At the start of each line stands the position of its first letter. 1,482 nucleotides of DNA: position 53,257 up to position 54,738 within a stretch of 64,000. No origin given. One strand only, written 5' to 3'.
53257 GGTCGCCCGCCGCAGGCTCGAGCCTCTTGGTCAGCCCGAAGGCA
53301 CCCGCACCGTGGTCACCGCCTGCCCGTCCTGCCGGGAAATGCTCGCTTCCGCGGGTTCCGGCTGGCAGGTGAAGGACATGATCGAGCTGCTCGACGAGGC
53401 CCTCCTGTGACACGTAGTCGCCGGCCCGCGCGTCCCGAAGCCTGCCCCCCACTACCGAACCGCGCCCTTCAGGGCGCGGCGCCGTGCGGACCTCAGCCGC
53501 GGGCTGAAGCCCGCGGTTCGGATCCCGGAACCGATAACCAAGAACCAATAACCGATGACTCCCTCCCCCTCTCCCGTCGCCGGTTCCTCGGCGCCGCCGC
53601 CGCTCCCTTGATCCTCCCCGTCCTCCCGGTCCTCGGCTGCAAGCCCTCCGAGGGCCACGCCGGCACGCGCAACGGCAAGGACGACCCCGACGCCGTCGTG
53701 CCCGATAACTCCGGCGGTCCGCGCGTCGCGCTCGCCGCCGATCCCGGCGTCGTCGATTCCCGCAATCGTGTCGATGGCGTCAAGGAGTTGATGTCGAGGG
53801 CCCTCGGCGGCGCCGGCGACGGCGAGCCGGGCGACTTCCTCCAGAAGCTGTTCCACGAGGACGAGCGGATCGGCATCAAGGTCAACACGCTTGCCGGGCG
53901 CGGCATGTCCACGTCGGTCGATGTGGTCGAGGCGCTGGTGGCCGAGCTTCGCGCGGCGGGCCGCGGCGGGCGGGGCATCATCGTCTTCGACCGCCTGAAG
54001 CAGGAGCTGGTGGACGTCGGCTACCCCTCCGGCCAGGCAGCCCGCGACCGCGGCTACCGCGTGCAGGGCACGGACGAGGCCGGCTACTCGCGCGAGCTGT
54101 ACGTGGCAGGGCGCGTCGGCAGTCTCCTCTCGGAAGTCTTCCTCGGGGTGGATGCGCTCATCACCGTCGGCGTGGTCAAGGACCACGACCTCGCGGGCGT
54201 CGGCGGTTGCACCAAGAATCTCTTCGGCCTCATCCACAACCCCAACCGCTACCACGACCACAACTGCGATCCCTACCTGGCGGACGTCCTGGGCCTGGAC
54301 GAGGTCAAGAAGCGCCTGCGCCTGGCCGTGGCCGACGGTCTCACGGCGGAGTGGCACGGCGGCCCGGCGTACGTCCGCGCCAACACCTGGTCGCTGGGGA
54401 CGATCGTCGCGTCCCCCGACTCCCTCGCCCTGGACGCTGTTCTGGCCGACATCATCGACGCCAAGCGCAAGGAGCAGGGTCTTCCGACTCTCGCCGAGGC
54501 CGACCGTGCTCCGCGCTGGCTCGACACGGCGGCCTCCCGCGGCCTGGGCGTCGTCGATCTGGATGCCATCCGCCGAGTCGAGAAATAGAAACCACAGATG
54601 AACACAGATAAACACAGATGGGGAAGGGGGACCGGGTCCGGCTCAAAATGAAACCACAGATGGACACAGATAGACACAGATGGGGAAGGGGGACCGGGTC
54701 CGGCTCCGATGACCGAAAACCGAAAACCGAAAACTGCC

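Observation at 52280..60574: AmmeMemoRadiSam set that looks exported, flanked by Tat-DUF362 and CCG Fe-S proteins and interleaved with Cys-rich lipoproteins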

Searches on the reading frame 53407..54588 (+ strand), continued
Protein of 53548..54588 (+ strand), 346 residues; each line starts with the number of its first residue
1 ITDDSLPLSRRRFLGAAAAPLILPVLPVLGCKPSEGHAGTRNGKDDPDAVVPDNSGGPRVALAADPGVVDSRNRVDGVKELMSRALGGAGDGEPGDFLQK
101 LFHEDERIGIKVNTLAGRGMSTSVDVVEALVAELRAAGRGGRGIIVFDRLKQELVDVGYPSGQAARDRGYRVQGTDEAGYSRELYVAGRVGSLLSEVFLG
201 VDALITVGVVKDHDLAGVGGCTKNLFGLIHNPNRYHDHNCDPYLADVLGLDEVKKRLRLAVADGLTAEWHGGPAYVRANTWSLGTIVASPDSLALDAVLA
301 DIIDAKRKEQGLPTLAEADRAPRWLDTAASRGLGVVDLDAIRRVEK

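Call 86: search_solved_structures(query=A2, max_evalue=10, show_alignments=3)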
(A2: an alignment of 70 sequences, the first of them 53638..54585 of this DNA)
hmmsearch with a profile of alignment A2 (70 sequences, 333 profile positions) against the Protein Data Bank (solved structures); distinct sequences matched with E-value up to 10: 1.
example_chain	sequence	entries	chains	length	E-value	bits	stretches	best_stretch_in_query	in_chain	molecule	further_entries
3awd_A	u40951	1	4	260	0.29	13.8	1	39-105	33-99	Putative polyol dehydrogenase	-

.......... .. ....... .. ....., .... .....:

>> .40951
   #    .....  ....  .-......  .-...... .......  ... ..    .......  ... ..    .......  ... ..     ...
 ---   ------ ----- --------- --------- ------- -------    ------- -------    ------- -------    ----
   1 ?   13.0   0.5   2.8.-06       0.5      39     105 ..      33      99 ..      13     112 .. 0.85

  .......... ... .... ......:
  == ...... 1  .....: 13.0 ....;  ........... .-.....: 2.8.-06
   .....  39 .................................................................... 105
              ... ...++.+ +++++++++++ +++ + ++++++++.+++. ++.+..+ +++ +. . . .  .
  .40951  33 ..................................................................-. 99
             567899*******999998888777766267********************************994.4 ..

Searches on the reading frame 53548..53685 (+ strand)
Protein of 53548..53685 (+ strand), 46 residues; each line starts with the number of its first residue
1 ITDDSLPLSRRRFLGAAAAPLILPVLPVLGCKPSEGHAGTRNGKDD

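Call 53: search_protein_families(library=ncbifam, proteins=[window:53548-53685:+], max_evalue=10)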
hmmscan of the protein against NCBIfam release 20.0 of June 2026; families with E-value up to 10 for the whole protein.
seq(46 aa): 1 family
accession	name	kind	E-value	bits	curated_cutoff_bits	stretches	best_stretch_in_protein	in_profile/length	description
TIGR01409.1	TAT_signal_seq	domain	0.013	15.8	16.7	1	8-19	1-12/29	twin-arginine translocation signal domain-containing protein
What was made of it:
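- Orthologous leaders pass the Tat-signal HMM (call 53). The window's own leaders score just below the TIGR01409 cutoff (call 53).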
